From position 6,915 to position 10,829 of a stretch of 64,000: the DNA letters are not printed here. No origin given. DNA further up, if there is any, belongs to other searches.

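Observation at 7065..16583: Translationally coupled four-gene operon built as two tandem [HTH-less Schlafen/AlbA_2-HATPase][large effector] dyads (PHP-SMC-like ATPase; SIR2): candidate undescribed anti-phage system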

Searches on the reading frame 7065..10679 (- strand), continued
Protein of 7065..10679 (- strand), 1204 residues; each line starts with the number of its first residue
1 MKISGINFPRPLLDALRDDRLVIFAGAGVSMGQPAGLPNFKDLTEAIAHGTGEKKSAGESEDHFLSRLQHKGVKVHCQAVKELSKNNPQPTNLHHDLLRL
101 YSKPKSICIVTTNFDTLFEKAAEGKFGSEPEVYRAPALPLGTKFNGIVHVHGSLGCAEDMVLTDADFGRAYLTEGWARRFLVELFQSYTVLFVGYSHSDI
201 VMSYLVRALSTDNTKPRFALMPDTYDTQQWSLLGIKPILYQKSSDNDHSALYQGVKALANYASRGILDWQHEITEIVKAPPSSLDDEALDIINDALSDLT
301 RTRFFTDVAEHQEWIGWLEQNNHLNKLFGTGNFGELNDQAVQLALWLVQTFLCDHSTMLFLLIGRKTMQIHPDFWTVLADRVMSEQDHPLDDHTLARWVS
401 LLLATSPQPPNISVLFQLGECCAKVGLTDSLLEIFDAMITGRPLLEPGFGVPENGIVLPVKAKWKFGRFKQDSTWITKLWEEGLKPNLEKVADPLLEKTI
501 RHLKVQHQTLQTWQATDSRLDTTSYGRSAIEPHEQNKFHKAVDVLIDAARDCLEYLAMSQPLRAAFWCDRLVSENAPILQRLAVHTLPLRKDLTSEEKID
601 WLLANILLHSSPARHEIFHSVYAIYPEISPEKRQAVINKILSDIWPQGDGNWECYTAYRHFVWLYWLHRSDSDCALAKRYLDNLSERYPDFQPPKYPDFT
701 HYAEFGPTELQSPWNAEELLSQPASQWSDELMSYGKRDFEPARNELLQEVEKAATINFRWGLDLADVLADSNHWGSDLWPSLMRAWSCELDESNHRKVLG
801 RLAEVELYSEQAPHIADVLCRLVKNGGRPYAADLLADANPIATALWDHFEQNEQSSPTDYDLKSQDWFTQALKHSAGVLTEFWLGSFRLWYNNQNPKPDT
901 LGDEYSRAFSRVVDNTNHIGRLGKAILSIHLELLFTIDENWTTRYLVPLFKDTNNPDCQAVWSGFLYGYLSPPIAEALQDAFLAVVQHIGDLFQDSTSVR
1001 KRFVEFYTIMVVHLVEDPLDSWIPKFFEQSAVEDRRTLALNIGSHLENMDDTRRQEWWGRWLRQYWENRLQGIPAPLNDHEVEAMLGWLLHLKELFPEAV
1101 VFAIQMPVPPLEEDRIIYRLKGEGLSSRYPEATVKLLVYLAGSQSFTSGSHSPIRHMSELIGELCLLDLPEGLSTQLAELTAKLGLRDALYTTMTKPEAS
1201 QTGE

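Call 89: get_annotated_region(hit=H59, flank=5000)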
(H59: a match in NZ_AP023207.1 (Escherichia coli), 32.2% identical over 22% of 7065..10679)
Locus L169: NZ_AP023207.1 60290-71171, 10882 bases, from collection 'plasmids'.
description: Escherichia coli strain TUM18781 plasmid pMTY18781-2, complete sequence
organism: Escherichia coli (NCBI taxid 562)
taxonomy: Bacteria; Pseudomonadota; Gammaproteobacteria; Enterobacterales; Enterobacteriaceae; Escherichia; Escherichia coli
host: -; source: Homo sapiens; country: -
typing (MOB-suite, as given by PLSDB): non-mobilizable
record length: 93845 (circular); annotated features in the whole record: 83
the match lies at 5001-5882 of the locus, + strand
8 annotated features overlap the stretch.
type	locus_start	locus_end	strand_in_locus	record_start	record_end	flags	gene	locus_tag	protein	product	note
CDS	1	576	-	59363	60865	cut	yjgR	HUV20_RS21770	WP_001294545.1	helicase HerA-like C-terminal domain-containing protein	-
CDS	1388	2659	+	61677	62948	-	-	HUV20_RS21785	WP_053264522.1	integrase arm-type DNA-binding domain-containing protein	-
CDS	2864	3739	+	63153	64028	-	-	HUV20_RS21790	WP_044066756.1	phosphorothioated DNA-binding restriction endonuclease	-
CDS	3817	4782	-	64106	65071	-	-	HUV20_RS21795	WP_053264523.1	5'-nucleotidase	-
CDS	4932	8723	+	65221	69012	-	-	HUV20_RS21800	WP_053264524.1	anti-phage defense-associated sirtuin Dsr1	-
CDS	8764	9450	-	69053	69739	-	-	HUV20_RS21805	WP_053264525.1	hypothetical protein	-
CDS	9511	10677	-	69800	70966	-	-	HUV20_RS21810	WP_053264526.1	restriction endonuclease subunit S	GO:0006304 - DNA modification [Evidence IEA]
CDS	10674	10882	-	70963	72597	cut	-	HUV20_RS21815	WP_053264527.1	class I SAM-dependent DNA methyltransferase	-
